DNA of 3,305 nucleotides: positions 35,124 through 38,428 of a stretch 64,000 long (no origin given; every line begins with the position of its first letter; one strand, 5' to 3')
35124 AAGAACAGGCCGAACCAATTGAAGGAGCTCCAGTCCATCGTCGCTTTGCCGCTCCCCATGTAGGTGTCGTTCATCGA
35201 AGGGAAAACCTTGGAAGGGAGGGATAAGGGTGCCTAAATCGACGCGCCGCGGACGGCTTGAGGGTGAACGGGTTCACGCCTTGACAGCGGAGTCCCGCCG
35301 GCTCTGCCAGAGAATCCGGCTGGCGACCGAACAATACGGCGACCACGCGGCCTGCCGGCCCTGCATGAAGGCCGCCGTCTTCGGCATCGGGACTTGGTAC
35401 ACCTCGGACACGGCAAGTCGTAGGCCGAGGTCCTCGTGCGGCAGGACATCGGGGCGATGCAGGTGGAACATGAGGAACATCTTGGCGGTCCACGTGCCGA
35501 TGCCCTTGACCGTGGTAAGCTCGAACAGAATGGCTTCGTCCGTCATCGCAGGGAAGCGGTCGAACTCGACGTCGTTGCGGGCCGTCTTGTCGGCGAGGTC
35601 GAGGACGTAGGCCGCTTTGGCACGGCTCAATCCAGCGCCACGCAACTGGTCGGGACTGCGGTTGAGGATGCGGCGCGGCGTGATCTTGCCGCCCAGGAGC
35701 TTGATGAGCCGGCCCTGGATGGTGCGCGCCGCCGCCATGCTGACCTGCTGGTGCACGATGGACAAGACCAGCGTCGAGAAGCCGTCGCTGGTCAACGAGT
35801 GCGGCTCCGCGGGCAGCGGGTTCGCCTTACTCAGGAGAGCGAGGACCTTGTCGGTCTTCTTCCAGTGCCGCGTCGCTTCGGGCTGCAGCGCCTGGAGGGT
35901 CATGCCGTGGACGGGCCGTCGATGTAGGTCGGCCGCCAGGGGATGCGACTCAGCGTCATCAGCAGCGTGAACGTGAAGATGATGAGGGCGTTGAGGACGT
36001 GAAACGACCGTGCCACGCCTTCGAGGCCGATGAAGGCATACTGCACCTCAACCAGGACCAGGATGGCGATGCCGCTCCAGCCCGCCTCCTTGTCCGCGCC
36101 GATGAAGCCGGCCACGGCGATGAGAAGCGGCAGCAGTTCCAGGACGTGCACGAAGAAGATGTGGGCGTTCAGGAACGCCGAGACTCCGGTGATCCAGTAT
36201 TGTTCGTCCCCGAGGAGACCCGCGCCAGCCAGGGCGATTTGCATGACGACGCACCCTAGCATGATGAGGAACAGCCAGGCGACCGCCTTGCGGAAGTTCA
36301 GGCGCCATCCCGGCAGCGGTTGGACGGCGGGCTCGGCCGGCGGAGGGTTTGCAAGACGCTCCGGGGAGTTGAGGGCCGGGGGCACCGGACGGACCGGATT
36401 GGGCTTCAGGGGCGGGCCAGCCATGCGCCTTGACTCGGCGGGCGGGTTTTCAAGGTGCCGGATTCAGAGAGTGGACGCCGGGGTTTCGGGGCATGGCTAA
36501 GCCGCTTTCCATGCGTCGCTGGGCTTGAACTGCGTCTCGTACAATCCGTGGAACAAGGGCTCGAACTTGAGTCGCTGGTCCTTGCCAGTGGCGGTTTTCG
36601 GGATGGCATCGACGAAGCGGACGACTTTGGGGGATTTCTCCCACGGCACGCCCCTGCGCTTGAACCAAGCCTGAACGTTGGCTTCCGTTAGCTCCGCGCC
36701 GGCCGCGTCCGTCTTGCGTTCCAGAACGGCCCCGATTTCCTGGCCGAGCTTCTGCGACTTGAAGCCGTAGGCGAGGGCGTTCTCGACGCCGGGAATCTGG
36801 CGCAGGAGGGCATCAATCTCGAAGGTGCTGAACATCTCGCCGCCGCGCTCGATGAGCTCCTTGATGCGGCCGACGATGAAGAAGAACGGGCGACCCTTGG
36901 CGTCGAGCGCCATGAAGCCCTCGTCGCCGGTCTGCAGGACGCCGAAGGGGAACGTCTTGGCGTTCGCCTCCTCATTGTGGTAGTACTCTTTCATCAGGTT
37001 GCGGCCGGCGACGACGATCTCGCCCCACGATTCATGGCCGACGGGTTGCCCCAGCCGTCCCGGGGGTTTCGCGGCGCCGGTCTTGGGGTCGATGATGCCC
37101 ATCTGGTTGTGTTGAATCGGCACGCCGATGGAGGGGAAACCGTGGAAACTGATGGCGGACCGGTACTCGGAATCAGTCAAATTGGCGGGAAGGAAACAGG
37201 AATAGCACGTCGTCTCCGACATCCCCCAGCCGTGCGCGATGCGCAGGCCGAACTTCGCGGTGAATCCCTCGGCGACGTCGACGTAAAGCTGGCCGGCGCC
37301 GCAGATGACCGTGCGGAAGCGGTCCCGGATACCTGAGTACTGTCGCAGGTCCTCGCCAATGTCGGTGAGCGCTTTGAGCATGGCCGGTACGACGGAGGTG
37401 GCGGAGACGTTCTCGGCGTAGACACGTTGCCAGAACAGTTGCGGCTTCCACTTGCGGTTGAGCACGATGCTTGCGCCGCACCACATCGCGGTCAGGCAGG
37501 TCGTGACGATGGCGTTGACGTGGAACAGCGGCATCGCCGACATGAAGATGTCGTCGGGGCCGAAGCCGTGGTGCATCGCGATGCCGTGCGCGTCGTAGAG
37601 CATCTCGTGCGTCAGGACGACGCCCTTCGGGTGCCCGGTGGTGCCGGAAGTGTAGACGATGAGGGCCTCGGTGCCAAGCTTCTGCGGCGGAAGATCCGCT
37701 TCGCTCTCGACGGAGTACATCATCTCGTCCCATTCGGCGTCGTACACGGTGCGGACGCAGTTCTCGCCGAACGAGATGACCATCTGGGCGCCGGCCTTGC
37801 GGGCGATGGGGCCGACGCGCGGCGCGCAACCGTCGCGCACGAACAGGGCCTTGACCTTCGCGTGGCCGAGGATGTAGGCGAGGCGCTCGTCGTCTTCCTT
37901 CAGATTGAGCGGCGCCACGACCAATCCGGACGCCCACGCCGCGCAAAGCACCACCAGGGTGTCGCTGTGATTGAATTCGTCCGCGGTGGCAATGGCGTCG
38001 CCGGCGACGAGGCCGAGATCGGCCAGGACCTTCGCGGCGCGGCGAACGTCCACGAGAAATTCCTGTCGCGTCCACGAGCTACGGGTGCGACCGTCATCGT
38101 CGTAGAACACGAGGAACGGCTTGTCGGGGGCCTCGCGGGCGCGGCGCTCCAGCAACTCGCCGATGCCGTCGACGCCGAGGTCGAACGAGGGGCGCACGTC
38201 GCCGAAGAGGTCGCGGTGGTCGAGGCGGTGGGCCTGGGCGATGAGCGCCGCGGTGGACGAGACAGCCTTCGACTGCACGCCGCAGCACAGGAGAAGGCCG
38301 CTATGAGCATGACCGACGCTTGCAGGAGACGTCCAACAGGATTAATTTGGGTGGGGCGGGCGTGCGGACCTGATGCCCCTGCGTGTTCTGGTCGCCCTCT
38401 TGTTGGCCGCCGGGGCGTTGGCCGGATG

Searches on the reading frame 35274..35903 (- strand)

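Call 56: search_protein_families(library=pfam, proteins=[window:35274-35903:-], max_evalue=0.001)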
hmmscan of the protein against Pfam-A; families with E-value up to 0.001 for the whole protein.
window:35274-35903:- (209 aa): 1 family
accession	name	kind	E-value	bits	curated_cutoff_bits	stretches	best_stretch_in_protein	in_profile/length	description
PF00730.31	HhH-GPD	-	1.4e-11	45.1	26.2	1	48-181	3-100/108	HhH-GPD superfamily base excision DNA repair protein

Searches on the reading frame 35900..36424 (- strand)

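Call 56: search_protein_families(library=pfam, proteins=[window:35900-36424:-], max_evalue=0.001)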
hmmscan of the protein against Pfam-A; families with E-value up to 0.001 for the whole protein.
window:35900-36424:- (174 aa): 1 family
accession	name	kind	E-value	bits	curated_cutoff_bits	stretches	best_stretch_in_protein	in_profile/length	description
PF19728.4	DUF6220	-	7.6e-06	26.6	29.8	1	62-131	1-63/66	Family of unknown function (DUF6220)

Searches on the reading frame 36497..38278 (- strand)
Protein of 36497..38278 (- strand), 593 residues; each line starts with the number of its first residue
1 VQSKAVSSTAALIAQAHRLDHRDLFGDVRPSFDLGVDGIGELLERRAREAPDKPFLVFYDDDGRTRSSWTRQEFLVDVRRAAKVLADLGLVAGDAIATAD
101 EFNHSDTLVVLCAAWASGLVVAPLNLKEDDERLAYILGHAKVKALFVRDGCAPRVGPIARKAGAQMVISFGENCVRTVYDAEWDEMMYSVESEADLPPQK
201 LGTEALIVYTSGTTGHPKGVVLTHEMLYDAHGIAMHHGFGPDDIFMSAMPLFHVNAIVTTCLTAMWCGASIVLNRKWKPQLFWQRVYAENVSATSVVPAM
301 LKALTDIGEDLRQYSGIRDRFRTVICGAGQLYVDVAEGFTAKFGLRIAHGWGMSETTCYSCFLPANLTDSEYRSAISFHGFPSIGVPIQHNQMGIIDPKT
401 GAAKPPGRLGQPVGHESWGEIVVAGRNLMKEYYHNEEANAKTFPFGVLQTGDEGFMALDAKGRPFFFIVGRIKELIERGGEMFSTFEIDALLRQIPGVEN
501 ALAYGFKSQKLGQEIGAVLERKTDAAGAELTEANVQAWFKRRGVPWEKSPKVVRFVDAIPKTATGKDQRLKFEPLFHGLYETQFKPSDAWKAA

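Call 56: search_protein_families(library=pfam, proteins=[window:36497-38278:-], max_evalue=0.001)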
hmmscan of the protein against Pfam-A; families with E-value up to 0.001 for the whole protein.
window:36497-38278:- (593 aa): 2 families
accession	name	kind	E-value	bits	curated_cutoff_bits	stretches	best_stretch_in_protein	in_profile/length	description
PF00501.34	AMP-binding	-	2.2e-65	221.4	29.9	1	43-433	1-384/384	AMP-binding enzyme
PF13193.12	AMP-binding_C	-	3.3e-09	38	24.5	1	487-566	1-76/76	AMP-binding enzyme C-terminal domain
